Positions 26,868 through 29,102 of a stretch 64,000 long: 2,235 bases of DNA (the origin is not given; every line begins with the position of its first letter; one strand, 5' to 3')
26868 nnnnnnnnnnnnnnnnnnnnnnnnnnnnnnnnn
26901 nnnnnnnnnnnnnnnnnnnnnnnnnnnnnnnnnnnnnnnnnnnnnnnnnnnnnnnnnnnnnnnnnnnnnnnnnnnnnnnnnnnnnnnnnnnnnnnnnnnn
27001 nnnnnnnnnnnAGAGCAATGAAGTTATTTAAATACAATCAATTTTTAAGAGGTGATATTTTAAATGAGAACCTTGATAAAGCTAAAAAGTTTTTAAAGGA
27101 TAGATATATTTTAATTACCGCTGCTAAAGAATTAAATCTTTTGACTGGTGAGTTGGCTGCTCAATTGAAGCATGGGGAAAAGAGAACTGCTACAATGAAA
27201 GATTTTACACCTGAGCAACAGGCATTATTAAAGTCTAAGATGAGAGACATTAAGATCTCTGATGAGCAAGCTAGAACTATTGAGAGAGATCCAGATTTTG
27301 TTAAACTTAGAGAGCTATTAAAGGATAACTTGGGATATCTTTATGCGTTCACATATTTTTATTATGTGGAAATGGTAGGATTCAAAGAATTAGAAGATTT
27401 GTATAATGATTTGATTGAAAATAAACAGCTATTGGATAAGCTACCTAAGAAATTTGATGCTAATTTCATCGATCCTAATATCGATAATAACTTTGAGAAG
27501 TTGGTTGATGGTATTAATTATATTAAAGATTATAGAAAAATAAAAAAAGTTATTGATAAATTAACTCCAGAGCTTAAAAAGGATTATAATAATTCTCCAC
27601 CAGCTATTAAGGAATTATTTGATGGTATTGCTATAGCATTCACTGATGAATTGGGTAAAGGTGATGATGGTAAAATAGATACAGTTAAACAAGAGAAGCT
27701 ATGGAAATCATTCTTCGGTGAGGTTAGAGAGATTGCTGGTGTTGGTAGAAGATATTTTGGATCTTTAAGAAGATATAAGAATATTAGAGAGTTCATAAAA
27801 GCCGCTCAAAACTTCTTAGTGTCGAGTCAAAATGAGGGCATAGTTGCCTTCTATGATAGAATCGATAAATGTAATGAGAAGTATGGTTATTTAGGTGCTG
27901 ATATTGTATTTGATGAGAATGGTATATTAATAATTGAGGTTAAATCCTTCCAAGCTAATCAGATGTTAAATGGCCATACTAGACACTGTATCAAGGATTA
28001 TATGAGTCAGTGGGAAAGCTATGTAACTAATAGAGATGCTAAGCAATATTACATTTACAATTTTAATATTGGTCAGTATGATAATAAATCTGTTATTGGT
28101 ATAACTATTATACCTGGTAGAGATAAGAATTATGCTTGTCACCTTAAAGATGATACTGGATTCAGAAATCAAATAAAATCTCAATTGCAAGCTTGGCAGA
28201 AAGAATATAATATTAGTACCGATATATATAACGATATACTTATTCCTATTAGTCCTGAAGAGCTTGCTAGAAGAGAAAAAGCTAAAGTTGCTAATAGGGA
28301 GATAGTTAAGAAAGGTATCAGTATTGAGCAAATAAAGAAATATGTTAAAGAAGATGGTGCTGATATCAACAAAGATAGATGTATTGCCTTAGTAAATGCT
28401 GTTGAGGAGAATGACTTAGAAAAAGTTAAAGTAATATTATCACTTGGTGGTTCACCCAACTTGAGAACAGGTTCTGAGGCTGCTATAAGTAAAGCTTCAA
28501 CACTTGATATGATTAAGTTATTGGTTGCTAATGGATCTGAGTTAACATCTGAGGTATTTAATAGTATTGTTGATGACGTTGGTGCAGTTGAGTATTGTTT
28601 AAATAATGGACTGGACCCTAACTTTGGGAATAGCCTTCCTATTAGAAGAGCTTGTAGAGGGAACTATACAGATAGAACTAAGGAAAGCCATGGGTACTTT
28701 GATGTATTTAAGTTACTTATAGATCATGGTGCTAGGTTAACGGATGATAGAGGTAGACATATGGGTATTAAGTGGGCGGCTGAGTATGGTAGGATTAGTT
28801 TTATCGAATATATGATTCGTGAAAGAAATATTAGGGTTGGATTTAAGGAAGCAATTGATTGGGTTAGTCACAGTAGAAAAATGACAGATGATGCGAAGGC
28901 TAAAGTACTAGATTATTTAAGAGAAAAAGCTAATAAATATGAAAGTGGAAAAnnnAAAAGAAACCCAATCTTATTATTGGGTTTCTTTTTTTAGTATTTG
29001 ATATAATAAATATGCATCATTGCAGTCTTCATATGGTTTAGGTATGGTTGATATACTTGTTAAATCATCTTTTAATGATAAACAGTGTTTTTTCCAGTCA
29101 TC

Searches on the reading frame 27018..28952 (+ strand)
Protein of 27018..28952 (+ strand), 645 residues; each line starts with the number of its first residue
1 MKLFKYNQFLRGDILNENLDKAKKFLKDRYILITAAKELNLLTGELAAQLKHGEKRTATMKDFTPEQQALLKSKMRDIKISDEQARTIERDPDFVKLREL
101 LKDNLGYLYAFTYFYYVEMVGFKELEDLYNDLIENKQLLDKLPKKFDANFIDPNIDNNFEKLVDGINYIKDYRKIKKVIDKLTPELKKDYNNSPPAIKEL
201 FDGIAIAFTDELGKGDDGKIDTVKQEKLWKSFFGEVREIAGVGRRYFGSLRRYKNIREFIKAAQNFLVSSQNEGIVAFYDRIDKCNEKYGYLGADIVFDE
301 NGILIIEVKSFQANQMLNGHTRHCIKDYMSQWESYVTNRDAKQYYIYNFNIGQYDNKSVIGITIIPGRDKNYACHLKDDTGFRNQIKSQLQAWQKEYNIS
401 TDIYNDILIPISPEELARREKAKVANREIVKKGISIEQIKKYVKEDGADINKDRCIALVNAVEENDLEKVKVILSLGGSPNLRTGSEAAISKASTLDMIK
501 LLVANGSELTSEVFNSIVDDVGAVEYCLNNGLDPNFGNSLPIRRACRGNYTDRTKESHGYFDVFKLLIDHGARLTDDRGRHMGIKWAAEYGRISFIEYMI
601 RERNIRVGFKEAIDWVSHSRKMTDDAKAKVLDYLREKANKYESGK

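Call 9: search_protein_families(library=pfam, proteins=[window:27018-28952:+], max_evalue=0.001)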
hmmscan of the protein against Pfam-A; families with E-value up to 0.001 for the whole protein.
window:27018-28952:+ (645 aa): 2 families
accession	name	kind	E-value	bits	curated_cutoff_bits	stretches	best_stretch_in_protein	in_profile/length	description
PF12796.13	Ank_2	-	3e-06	28.2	27.3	0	558-606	39-85/90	Ankyrin repeats (3 copies)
PF13637.12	Ank_4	-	0.00025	21.7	22.7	0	557-600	6-50/50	Ankyrin repeats (many copies)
